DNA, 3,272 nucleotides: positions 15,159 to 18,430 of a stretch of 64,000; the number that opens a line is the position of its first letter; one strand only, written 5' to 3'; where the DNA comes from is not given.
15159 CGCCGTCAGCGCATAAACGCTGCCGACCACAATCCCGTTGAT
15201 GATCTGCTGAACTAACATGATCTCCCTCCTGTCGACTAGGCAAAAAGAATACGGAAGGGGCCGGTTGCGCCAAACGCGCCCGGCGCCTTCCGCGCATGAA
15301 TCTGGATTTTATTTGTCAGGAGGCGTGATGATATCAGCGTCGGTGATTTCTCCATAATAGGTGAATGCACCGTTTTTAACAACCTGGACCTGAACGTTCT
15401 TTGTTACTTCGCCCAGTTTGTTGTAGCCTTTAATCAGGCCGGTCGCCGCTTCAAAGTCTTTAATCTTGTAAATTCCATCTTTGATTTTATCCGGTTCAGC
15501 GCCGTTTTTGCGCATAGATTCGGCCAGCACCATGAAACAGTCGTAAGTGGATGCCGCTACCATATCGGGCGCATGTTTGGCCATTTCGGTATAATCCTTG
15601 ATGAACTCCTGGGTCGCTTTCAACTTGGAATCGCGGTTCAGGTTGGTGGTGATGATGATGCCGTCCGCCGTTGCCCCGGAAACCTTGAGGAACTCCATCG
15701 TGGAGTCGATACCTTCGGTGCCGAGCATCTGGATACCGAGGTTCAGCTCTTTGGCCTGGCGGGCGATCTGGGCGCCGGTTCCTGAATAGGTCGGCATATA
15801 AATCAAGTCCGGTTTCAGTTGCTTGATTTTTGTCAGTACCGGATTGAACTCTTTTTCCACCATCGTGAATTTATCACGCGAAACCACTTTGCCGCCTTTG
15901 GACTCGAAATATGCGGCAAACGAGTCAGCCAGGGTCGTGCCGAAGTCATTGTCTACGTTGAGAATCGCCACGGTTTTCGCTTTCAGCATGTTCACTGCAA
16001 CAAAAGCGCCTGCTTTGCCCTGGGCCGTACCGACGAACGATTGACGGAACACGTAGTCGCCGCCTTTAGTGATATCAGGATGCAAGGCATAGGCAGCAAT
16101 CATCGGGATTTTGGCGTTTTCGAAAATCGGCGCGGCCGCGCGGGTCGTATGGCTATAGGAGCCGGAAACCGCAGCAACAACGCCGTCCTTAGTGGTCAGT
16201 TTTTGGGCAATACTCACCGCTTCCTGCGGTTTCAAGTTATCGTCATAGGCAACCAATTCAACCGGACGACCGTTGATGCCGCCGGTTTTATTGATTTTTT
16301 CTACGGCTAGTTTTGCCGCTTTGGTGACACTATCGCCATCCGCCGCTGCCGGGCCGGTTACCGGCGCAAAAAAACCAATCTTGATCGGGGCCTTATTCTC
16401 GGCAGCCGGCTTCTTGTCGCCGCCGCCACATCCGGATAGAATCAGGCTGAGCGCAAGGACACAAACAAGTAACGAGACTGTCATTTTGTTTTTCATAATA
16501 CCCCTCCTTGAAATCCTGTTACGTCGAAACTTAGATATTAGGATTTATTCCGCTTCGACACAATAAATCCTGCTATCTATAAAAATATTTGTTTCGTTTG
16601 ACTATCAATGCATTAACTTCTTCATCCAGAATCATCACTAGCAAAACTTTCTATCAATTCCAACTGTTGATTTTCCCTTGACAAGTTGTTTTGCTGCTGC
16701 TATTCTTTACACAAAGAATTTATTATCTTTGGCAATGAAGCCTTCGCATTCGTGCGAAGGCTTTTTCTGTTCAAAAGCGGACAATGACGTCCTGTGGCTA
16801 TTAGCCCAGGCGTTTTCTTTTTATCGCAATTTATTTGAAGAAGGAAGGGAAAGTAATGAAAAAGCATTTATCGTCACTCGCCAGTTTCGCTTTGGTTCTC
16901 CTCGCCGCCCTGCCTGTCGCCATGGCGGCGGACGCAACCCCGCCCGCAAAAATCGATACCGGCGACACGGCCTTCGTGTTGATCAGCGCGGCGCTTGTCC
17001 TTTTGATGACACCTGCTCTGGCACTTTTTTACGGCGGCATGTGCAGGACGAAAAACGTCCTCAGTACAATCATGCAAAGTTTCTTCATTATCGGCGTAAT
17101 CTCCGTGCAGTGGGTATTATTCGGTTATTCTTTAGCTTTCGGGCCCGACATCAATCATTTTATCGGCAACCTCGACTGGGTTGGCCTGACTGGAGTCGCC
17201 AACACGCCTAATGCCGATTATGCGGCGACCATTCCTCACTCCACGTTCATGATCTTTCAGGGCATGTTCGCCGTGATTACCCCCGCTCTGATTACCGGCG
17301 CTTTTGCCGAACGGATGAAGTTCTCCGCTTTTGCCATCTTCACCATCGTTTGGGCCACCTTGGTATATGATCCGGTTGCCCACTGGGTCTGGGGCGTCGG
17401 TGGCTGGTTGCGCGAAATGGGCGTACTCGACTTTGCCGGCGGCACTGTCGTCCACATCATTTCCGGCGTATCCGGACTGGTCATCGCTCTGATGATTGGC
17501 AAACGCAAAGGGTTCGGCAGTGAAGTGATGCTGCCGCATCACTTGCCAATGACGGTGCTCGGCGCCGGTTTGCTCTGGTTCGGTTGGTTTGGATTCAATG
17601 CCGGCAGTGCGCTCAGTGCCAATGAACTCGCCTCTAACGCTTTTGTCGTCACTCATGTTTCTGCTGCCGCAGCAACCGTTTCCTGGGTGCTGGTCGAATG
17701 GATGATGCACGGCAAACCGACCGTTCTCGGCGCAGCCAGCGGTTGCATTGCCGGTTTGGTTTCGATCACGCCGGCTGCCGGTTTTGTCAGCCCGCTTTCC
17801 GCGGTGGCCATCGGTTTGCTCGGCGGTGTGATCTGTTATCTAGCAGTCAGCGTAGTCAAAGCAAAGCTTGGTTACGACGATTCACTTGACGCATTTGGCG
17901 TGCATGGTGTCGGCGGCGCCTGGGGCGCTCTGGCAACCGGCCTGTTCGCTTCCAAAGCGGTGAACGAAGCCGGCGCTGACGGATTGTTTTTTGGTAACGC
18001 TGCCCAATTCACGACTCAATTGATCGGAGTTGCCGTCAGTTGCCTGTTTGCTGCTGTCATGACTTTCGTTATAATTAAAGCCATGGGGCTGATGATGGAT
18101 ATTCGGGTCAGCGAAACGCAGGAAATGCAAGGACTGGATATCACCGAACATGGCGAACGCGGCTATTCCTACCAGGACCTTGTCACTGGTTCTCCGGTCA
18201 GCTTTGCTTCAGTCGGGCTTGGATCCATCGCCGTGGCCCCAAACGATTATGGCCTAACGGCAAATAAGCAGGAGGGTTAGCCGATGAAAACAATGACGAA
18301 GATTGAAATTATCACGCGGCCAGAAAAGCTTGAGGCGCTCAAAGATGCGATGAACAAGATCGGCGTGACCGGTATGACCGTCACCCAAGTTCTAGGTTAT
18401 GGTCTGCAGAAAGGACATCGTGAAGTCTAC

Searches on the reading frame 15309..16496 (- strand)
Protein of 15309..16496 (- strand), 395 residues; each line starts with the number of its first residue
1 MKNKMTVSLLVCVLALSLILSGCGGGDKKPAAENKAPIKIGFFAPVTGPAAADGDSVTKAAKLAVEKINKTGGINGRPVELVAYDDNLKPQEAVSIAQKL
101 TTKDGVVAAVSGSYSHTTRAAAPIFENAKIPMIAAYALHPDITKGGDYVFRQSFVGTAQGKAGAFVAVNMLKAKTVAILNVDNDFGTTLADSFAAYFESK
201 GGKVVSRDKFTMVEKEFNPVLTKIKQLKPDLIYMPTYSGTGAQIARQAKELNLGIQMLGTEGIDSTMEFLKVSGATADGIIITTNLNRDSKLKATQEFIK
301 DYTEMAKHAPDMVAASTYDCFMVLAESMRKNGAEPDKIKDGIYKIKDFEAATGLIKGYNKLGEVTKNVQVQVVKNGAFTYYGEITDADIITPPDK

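Call 25: search_protein_families(library=pfam, proteins=[window:15309-16496:-], max_evalue=0.00001)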
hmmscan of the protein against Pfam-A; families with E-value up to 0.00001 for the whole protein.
window:15309-16496:- (395 aa): 3 families
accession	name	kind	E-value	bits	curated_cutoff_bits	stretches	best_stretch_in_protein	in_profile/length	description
PF13458.12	Peripla_BP_6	-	1.3e-63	216.2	31.7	1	37-376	1-342/343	Periplasmic binding protein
PF01094.35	ANF_receptor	-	1.8e-22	80.3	25.4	1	58-332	3-294/353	Receptor family ligand binding region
PF13433.12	Peripla_BP_5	-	2.2e-20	73.6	27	1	38-378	1-342/363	Periplasmic binding protein domain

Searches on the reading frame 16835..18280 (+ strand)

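Call 25: search_protein_families(library=pfam, proteins=[window:16835-18280:+], max_evalue=0.00001)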
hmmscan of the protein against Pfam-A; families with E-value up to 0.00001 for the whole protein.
window:16835-18280:+ (481 aa): 1 family
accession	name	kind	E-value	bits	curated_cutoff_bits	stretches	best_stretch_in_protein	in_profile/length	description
PF00909.26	Ammonium_transp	-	6.6e-134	447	23.2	1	46-444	1-399/399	Ammonium Transporter Family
